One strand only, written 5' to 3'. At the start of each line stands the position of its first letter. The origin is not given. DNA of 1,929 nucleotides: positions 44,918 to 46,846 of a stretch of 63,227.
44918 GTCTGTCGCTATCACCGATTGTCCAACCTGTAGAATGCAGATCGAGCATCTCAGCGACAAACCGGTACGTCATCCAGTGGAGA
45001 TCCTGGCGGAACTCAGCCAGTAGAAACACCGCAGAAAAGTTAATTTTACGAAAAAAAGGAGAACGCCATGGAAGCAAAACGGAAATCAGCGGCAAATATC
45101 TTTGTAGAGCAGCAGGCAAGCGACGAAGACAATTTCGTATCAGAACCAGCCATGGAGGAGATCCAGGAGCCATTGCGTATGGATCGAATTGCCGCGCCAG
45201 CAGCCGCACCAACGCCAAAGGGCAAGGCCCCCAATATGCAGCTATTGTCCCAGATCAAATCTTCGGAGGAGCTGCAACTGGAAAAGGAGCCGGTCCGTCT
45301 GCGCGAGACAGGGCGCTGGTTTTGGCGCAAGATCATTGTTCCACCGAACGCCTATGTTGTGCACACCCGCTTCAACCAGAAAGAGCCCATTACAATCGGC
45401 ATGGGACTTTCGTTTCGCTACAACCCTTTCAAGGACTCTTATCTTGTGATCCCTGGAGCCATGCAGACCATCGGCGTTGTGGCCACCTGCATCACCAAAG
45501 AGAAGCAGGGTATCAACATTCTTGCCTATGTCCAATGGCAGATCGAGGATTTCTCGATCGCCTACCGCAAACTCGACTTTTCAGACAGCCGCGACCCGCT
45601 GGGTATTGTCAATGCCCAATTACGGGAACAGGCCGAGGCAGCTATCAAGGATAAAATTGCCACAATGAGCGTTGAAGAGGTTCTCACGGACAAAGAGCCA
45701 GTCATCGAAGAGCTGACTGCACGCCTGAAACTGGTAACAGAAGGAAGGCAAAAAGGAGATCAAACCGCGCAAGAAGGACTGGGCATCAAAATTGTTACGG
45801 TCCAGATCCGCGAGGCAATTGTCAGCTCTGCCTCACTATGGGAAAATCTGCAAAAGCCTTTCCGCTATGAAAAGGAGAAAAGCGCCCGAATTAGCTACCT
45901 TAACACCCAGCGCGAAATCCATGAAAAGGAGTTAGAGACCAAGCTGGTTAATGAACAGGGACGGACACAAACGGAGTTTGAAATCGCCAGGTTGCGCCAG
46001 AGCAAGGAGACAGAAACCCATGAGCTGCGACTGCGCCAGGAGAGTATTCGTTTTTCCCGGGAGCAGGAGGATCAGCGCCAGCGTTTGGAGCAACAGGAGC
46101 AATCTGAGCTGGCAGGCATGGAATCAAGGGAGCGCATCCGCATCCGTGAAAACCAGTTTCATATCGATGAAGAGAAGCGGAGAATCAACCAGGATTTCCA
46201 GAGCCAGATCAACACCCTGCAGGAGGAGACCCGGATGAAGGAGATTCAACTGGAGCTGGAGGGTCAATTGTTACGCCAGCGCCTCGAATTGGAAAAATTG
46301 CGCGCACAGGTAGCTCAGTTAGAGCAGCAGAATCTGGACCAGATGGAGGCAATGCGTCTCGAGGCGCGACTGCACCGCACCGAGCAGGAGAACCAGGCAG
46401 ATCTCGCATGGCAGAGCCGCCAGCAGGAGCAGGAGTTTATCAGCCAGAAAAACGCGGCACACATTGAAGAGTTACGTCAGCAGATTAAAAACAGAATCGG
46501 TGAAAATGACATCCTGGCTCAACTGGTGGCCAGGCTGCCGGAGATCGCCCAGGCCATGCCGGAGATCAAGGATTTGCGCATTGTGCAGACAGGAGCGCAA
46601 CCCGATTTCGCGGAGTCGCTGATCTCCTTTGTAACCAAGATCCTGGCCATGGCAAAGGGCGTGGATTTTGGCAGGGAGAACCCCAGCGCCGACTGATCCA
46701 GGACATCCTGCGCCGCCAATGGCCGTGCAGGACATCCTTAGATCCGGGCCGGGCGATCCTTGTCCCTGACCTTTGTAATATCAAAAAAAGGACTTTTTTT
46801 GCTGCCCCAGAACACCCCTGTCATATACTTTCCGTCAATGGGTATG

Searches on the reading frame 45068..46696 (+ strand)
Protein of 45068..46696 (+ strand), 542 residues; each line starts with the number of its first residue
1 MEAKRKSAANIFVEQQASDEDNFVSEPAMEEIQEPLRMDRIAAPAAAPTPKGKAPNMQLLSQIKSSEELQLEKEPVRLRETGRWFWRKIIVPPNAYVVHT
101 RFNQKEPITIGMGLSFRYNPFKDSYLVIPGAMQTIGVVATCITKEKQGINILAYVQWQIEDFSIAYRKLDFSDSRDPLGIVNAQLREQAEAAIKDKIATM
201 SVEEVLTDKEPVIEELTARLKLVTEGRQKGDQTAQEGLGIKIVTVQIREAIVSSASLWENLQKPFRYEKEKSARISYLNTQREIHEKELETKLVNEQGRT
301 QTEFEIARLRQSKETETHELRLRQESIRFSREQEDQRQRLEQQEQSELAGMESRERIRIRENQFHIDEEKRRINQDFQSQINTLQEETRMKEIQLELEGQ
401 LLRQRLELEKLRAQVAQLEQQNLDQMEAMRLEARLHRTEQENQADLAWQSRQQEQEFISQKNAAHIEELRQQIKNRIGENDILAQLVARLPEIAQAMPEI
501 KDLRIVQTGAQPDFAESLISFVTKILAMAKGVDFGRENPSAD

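Call 7: search_protein_families(library=pfam, proteins=[window:45068-46696:+], max_evalue=0.01)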
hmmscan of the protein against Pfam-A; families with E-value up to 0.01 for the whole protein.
window:45068-46696:+ (542 aa): 1 family
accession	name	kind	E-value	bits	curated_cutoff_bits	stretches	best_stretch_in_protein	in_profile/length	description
PF01145.31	Band_7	-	1.2e-18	68.3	23.6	1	90-276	2-170/176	SPFH domain / Band 7 family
